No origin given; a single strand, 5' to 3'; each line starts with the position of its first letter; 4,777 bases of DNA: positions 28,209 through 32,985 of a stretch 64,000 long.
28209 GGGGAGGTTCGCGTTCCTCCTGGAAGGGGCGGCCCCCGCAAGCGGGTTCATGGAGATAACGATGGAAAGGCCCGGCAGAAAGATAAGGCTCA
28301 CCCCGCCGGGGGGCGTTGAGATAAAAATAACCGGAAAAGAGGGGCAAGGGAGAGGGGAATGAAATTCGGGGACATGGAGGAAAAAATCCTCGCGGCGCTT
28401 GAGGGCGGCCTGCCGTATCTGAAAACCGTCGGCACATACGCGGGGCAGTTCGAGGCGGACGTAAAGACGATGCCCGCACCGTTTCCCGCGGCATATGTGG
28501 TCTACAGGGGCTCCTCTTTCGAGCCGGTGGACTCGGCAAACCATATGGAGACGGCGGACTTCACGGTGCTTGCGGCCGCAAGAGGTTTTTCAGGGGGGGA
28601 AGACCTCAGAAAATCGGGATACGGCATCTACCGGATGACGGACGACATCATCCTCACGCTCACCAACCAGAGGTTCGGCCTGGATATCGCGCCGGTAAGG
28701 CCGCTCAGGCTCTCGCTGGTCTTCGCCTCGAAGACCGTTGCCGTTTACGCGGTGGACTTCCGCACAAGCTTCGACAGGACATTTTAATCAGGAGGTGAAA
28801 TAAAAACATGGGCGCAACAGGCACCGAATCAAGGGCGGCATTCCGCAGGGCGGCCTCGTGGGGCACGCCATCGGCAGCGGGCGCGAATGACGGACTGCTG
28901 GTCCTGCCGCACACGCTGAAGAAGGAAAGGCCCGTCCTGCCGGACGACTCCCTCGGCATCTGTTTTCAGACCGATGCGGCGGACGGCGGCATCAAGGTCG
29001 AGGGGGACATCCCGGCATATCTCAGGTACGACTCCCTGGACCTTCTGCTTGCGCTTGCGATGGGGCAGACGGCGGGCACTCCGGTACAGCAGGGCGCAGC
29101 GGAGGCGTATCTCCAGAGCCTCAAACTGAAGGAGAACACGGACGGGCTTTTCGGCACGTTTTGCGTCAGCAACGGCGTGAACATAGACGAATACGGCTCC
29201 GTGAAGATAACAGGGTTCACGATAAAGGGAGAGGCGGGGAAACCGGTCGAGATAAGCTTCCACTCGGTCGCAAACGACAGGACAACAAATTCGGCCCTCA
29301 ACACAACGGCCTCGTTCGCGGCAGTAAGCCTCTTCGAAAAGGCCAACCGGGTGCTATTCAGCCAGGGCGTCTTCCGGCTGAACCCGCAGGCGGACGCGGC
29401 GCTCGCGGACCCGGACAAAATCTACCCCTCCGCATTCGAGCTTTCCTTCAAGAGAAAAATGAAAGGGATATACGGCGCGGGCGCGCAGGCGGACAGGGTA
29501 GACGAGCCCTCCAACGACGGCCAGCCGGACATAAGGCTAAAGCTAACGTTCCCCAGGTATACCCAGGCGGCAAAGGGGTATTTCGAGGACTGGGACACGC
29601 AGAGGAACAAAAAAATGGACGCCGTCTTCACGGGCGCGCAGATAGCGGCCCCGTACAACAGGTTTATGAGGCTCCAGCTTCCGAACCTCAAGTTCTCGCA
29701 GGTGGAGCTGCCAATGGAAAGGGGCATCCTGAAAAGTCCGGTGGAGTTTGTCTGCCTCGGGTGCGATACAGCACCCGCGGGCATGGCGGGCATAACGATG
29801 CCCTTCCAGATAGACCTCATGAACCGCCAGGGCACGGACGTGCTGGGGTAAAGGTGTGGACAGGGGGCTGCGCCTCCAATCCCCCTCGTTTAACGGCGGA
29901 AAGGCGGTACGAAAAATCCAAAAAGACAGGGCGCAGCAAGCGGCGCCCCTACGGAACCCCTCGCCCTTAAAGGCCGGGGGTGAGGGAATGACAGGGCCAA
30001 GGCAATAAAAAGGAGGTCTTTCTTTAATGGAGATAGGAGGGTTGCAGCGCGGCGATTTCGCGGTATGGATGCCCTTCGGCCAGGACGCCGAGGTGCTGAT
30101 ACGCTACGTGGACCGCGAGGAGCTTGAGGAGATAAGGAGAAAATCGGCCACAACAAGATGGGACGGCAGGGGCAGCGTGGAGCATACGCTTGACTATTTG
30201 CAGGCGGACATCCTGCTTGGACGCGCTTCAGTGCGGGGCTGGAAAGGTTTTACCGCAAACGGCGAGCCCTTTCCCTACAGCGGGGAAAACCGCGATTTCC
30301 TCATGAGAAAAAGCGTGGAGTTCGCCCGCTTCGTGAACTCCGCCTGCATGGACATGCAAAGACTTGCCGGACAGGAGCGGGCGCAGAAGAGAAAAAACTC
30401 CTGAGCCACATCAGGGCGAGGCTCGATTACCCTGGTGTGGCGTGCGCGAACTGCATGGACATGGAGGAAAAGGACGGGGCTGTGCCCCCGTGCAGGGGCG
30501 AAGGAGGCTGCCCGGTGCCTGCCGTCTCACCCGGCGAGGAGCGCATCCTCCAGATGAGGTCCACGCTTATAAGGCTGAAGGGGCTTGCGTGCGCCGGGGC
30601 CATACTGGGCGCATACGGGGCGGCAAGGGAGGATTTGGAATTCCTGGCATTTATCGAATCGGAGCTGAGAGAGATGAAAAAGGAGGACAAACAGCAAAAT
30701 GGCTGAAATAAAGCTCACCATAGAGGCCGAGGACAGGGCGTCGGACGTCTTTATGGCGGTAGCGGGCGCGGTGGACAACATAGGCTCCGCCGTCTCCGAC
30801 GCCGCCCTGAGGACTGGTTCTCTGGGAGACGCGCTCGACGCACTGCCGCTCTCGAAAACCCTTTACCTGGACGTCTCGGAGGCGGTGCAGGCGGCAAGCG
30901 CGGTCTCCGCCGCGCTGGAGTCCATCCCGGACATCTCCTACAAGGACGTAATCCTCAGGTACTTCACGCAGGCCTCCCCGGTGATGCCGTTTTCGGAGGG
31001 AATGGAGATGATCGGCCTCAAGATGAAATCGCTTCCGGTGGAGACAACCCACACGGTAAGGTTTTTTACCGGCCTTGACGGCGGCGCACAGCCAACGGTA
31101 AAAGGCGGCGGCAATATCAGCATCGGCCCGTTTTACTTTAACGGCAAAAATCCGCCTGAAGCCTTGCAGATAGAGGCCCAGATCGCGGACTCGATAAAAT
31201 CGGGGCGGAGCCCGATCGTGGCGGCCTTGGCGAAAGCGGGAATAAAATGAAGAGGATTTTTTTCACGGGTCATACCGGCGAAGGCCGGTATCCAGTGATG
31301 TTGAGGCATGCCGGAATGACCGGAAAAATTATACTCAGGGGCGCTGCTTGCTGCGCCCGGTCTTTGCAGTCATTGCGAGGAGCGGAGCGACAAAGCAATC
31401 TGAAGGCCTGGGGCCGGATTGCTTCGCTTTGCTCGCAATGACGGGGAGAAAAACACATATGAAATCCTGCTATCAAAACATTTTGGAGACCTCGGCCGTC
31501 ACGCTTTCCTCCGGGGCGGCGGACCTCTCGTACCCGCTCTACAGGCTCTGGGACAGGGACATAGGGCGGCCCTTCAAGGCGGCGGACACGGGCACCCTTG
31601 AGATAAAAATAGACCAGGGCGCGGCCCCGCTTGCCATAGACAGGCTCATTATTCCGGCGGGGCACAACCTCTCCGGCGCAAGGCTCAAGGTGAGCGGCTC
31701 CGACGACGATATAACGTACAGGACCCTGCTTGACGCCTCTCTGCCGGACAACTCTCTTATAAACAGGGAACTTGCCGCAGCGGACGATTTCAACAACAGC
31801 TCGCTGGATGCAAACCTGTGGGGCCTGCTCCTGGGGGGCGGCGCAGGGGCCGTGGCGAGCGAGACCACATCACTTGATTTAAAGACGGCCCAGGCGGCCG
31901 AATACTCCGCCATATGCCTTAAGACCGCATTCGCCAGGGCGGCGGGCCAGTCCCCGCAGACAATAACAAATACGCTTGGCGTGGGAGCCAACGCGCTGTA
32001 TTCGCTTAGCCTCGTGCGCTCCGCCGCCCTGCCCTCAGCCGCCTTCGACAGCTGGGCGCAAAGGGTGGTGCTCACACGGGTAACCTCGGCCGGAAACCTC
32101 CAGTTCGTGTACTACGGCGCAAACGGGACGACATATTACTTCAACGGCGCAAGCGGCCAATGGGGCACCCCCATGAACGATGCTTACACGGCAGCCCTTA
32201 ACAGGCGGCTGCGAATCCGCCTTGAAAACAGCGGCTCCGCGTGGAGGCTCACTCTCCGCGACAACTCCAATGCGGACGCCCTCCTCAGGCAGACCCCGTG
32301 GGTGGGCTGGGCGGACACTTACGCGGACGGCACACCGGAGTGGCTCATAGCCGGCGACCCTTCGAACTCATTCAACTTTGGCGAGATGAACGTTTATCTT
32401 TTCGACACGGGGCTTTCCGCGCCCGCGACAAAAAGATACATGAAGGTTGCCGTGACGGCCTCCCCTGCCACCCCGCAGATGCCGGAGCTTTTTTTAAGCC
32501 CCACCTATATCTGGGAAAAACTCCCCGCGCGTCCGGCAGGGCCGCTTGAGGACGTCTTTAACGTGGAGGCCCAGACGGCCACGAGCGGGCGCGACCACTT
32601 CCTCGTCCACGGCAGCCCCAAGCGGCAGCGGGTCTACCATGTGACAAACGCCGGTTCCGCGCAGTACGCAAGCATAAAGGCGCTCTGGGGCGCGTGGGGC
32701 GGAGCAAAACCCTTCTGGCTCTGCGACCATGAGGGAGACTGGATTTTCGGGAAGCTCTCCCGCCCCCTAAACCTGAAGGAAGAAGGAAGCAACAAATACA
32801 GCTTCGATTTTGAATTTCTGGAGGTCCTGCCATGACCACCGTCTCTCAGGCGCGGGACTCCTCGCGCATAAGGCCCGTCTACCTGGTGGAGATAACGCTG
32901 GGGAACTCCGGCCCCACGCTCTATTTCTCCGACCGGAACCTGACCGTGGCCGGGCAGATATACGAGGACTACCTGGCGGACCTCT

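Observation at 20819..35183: Structural-genes-only phage cluster between rel and a cytochrome operon: candidate gene transfer agent or domesticated particle locus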

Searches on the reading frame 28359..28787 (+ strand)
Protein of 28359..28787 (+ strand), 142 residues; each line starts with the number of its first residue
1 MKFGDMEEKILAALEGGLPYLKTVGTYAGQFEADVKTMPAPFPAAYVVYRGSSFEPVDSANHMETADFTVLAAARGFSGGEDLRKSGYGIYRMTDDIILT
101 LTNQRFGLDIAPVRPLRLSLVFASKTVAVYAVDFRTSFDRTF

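Call 7: search_protein_families(library=pfam, max_evalue=0.01, proteins=[window:28359-28787:+])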
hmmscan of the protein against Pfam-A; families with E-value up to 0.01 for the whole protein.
window:28359-28787:+ (142 aa): 2 families
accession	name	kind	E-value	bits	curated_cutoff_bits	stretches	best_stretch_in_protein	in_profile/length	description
PF08873.17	Phage_Mu_Gp37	-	1.3e-20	74.4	25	1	6-138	5-148/149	Bacteriophage Mu, Gp37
PF23840.1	Phage_tail_terminator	-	1.6e-05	25.3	27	1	9-140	10-145/150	Phage tail terminator protein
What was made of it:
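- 28359..28787 (+): Mu gp37-like tail terminator. Phage_tail_terminator at 2e-5 (call 7).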

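Call 9: search_protein_families(library=phrogs, max_evalue=0.001, proteins=[window:28359-28787:+])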
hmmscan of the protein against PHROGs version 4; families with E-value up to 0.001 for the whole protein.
window:28359-28787:+ (142 aa): 3 families
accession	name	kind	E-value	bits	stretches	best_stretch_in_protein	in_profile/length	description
phrog_490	-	head and packaging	4e-18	67.1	1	4-139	4-149/190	portal protein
phrog_209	-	head and packaging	7.7e-09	36.6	1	6-138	6-141/163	portal protein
phrog_6911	-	unknown function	4.7e-06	27.5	1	8-138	6-141/148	-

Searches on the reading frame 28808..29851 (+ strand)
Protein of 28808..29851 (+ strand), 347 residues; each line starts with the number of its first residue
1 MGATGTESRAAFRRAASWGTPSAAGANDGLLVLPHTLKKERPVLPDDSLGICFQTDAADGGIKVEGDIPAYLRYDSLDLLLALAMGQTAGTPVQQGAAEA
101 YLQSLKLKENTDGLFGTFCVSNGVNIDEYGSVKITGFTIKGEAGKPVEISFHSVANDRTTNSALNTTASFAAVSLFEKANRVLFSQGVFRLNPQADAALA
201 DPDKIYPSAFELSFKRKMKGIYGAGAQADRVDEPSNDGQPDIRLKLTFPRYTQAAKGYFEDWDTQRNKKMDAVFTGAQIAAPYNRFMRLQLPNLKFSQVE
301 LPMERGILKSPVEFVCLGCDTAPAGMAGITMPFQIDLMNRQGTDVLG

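Call 7: search_protein_families(library=pfam, max_evalue=0.01, proteins=[window:28808-29851:+])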
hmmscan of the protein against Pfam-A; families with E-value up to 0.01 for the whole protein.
window:28808-29851:+ (347 aa): 1 family
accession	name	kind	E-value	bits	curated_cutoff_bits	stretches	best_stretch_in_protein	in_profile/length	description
PF18906.5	Phage_tube_2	-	4.9e-15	56.3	27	1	6-283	2-242/266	Phage tail tube protein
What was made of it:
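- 28808..29851 (+): Tail tube protein. Phage_tube_2 at 5e-15 (call 7).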

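Call 9: search_protein_families(library=phrogs, max_evalue=0.001, proteins=[window:28808-29851:+])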
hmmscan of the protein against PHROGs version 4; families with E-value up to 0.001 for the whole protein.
window:28808-29851:+ (347 aa): 1 family
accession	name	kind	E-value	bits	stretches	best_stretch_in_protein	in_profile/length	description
phrog_290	-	tail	8.6e-11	42.8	1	1-318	12-318/411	minor tail protein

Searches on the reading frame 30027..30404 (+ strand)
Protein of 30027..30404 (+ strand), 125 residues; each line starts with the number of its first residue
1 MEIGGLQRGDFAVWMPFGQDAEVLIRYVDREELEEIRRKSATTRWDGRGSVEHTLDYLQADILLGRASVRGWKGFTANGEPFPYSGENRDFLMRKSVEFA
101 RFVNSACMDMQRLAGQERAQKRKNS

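Call 7: search_protein_families(library=pfam, max_evalue=0.01, proteins=[window:30027-30404:+])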
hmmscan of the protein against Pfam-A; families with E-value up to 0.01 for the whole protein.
window:30027-30404:+ (125 aa): 0 families

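Call 9: search_protein_families(library=phrogs, max_evalue=0.001, proteins=[window:30027-30404:+])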
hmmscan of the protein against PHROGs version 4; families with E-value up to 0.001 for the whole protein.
window:30027-30404:+ (125 aa): 1 family
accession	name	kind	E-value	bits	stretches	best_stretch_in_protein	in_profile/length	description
phrog_313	-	tail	4.1e-06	27.6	1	16-125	32-149/258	Tail assembly chaperone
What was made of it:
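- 30027..30706 (+): Tail assembly chaperones G (30027-30404) and G-T. G-T is made by a -1 frameshift at A_AAA_AAC (30392-30398) running on to 30706. phrog_313 (call 9).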

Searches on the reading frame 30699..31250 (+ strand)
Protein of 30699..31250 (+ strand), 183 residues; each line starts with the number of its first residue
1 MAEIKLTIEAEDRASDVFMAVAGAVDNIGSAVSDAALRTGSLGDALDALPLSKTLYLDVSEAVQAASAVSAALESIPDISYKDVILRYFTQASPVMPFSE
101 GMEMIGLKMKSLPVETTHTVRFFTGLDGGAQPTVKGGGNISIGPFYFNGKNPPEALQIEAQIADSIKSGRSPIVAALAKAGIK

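Call 7: search_protein_families(library=pfam, max_evalue=0.01, proteins=[window:30699-31250:+])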
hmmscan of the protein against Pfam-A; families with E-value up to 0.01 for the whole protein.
window:30699-31250:+ (183 aa): 0 families

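Call 9: search_protein_families(library=phrogs, max_evalue=0.001, proteins=[window:30699-31250:+])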
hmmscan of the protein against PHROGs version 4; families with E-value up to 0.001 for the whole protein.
window:30699-31250:+ (183 aa): 0 families

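Call 68: list_cluster_members(proteins=[L179:8142-8369:-, L179:15293-15907:-, L179:8402-8755:-, L177:8703-9305:+, L177:7943-8572:-, L177:5142-5408:+, L177:6624-7169:-, window:30699-31250:+, window:28036-28362:+, window:20595-20816:+])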
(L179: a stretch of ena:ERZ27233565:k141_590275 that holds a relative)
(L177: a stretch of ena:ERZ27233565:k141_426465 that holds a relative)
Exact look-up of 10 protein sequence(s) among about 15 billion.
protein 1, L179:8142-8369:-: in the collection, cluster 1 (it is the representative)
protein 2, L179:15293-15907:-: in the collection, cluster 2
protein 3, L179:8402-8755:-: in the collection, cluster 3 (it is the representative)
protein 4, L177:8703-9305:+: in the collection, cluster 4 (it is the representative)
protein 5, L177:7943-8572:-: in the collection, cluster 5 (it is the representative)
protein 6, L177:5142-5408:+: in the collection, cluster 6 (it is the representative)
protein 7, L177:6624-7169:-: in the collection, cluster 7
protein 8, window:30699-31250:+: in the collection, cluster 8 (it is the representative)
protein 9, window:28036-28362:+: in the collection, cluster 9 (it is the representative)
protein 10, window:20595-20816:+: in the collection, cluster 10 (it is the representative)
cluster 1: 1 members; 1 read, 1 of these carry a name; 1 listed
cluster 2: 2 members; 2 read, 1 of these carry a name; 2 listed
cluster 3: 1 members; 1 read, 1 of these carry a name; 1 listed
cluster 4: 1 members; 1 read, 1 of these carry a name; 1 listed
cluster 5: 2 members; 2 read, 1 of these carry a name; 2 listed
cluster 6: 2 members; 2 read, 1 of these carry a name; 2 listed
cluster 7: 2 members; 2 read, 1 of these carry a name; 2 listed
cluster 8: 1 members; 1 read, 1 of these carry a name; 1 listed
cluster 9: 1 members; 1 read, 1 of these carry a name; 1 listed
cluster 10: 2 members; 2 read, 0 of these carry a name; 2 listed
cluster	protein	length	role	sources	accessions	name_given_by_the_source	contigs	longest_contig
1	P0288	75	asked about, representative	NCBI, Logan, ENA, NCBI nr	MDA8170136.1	MAG: hypothetical protein M0Z59_10650 [Nitrospiraceae bacterium] | hypothetical protein [Nitrospiraceae bacterium]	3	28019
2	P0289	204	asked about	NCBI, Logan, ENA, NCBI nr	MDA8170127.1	MAG: hypothetical protein M0Z59_10605 [Nitrospiraceae bacterium] | hypothetical protein [Nitrospiraceae bacterium]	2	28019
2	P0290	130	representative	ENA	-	-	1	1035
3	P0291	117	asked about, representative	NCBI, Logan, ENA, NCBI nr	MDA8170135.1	MAG: response regulator [Nitrospiraceae bacterium] | response regulator [Nitrospiraceae bacterium]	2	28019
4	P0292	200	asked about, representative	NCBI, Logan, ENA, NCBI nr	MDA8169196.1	MAG: hypothetical protein M0Z59_05785 [Nitrospiraceae bacterium] | hypothetical protein [Nitrospiraceae bacterium]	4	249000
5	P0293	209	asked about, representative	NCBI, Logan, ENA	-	-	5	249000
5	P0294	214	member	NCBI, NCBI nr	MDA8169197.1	MAG: hypothetical protein M0Z59_05790 [Nitrospiraceae bacterium] | hypothetical protein [Nitrospiraceae bacterium]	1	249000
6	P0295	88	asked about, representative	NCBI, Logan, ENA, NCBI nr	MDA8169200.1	MAG: hypothetical protein M0Z59_05805 [Nitrospiraceae bacterium] | hypothetical protein [Nitrospiraceae bacterium]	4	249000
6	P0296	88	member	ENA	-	-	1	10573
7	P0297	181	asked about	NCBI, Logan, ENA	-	-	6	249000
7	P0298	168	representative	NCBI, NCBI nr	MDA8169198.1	MAG: hypothetical protein M0Z59_05795 [Nitrospiraceae bacterium] | hypothetical protein [Nitrospiraceae bacterium]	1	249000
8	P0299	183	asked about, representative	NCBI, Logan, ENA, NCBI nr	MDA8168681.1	MAG: hypothetical protein M0Z59_03155 [Nitrospiraceae bacterium] | hypothetical protein [Nitrospiraceae bacterium]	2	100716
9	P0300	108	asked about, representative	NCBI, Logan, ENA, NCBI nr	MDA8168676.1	MAG: hypothetical protein M0Z59_03130 [Nitrospiraceae bacterium] | hypothetical protein [Nitrospiraceae bacterium]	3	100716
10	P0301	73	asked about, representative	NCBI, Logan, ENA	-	-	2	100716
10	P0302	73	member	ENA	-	-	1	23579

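Call 75: search_protein_families(library=ncbifam, max_evalue=0.01, proteins=[window:30699-31250:+])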
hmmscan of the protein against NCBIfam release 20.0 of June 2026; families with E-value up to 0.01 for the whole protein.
window:30699-31250:+ (183 aa): 0 families
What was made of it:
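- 30699..31250 (+): g18: 183-aa protein in the tape-measure position. Its role is unproven. No family hits (calls 7, 9, 75).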

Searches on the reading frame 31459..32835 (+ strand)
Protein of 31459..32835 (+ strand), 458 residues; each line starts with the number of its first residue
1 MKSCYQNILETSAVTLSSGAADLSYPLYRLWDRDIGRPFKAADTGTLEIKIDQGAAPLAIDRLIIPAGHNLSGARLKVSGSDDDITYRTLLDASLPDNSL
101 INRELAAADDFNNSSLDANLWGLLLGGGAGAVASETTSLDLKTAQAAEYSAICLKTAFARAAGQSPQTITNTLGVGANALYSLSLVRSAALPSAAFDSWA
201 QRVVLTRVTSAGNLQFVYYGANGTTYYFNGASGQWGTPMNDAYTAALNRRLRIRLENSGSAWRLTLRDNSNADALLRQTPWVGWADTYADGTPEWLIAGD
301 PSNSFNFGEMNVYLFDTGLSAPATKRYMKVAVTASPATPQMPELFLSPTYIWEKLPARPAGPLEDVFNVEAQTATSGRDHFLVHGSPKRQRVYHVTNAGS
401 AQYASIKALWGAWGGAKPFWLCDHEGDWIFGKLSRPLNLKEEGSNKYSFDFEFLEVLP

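Call 7: search_protein_families(library=pfam, max_evalue=0.01, proteins=[window:31459-32835:+])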
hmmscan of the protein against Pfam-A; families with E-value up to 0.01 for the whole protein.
window:31459-32835:+ (458 aa): 0 families

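Call 9: search_protein_families(library=phrogs, max_evalue=0.001, proteins=[window:31459-32835:+])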
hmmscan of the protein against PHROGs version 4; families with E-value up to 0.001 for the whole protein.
window:31459-32835:+ (458 aa): 0 families

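Call 46: search_solved_structures(query=window:31459-32835:+, max_evalue=1)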
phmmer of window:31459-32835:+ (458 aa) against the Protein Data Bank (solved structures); distinct sequences matched with E-value up to 1: 0.
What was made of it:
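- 31459..32835 (+): g19: 458-aa distal tail protein. It has a central insert that is absent from the 243-245-aa homologues. No family or PDB sequence hit (calls 7, 9, 46).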

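Call 75: search_protein_families(library=ncbifam, max_evalue=0.01, proteins=[window:31459-32835:+])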
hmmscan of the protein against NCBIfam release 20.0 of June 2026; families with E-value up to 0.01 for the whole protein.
window:31459-32835:+ (458 aa): 0 families
